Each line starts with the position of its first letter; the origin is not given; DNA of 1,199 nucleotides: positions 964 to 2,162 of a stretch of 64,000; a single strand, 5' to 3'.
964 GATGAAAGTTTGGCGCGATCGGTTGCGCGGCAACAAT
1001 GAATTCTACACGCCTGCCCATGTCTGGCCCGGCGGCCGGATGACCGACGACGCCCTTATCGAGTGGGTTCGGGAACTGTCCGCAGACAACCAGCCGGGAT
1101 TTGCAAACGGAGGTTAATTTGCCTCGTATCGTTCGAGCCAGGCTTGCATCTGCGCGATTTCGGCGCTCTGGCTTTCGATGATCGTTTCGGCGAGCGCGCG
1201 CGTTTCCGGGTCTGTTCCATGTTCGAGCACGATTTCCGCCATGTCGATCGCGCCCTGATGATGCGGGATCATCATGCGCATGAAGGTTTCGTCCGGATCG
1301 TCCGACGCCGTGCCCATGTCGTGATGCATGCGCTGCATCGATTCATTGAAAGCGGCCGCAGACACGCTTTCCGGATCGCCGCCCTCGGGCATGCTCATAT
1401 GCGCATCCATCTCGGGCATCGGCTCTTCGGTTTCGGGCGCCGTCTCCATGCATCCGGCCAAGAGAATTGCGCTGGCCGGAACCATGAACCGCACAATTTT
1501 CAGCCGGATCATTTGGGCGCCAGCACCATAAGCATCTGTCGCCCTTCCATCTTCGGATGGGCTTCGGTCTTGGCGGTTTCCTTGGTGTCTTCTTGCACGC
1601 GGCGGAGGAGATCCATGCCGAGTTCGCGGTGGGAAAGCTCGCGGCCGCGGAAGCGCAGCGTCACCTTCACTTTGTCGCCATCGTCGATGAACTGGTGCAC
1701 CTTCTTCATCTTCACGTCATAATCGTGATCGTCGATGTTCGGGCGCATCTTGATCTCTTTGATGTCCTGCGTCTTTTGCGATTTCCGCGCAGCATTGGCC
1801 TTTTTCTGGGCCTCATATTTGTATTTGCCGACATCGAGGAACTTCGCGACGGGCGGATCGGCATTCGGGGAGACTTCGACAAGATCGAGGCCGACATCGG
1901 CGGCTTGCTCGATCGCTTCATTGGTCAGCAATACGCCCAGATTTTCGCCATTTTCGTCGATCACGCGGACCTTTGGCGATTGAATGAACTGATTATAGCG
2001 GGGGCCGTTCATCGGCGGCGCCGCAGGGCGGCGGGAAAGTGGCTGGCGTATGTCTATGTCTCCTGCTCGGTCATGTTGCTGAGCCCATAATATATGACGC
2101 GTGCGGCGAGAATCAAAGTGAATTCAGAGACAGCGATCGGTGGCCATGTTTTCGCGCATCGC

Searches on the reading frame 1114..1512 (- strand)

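Call 3: search_protein_families(library=pfam, proteins=[window:1114-1512:-], max_evalue=0.01)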
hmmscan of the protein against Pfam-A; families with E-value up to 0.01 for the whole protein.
window:1114-1512:- (132 aa): 2 families
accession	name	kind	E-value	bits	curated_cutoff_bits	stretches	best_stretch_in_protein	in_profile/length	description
PF03713.19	DUF305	-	1.1e-19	71.5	27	1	32-126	59-151/151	Domain of unknown function (DUF305)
PF13628.12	DUF4142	-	0.0016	19.2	27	1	55-113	67-126/138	Domain of unknown function (DUF4142)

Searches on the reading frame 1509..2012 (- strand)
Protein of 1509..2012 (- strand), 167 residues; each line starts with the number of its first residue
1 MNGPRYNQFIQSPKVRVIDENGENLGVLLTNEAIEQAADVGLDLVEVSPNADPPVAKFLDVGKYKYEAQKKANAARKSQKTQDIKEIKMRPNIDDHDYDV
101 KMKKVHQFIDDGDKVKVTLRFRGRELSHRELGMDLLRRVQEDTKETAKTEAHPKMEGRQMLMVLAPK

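Call 3: search_protein_families(library=pfam, proteins=[window:1509-2012:-], max_evalue=0.01)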
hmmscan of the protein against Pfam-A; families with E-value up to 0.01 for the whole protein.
window:1509-2012:- (167 aa): 2 families
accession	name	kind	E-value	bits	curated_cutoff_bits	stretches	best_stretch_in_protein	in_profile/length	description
PF00707.27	IF3_C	-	8.9e-38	128.6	34.8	1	83-167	2-86/86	Translation initiation factor IF-3, C-terminal domain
PF05198.21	IF3_N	-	5.3e-27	94.2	26.9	1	7-74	2-69/70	Translation initiation factor IF-3, N-terminal domain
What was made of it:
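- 1509..2012 (-): infC, the left flank (translation initiation factor IF-3). PF05198 and PF00707 (call 3).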
